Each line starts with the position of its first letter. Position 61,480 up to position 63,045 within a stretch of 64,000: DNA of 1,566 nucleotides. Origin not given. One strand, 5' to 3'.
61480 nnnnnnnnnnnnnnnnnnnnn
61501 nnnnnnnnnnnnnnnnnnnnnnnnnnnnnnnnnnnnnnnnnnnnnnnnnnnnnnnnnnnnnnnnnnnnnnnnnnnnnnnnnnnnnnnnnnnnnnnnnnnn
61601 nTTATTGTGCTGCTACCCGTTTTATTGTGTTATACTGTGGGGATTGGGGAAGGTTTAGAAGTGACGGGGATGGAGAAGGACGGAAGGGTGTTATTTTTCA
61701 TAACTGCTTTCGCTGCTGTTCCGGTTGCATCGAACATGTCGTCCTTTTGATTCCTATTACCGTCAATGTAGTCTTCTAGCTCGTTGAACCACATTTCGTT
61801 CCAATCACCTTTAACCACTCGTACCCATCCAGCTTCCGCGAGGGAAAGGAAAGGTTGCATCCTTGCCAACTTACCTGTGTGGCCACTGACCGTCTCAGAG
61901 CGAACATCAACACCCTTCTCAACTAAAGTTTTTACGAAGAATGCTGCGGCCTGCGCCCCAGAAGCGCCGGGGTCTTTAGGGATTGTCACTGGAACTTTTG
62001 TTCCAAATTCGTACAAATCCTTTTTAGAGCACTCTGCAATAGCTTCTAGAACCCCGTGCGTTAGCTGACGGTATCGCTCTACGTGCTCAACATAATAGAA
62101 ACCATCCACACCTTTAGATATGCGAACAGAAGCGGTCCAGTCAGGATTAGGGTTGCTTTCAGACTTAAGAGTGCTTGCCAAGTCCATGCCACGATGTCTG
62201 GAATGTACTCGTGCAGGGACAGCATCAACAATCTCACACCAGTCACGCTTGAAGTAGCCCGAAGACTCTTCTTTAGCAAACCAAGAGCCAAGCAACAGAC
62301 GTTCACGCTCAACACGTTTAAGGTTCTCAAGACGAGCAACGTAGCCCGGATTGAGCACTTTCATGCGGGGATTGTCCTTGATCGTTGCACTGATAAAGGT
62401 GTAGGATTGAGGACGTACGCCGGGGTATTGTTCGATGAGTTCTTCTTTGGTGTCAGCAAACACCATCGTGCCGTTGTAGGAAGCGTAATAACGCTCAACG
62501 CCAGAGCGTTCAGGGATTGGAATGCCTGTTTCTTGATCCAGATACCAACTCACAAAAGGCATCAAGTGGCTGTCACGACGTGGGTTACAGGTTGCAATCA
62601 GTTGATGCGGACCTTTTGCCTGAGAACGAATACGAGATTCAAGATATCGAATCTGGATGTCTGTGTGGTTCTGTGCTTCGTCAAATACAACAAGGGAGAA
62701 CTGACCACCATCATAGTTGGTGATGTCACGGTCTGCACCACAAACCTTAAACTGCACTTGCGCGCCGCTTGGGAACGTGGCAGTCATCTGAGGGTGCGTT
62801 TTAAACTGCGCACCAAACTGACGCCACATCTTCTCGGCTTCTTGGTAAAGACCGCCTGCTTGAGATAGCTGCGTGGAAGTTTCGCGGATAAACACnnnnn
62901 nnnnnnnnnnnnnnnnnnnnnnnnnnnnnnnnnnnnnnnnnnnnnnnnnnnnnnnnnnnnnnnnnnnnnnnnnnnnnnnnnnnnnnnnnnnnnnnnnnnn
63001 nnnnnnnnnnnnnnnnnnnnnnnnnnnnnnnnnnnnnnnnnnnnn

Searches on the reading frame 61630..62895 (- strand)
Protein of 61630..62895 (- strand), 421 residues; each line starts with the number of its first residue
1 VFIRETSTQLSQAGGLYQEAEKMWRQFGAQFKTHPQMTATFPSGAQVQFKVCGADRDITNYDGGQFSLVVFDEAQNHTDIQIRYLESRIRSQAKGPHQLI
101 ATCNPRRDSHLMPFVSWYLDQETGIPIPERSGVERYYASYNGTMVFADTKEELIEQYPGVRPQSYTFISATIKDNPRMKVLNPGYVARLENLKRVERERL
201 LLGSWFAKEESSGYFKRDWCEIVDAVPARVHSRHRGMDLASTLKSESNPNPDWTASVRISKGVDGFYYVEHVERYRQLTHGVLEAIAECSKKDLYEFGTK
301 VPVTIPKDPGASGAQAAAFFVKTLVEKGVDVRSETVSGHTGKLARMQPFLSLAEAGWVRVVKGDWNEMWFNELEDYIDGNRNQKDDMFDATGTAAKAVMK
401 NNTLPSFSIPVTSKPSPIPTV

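Call 16: search_protein_families(library=pfam, proteins=[window:61630-62895:-], max_evalue=0.01)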
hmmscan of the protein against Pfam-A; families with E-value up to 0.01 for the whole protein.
window:61630-62895:- (421 aa): 3 families
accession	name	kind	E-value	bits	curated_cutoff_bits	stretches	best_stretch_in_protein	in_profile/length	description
PF03237.21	Terminase_6N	-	2.6e-18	66.9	22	1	2-221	32-214/215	Terminase large subunit, T4likevirus-type, N-terminal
PF17289.8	Terminase_6C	-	2.5e-13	50.7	22.6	1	236-394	2-151/155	Terminase RNaseH-like domain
PF04466.19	Terminase_3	-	7.3e-06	26.1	23.2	1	36-112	71-144/201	Phage terminase large subunit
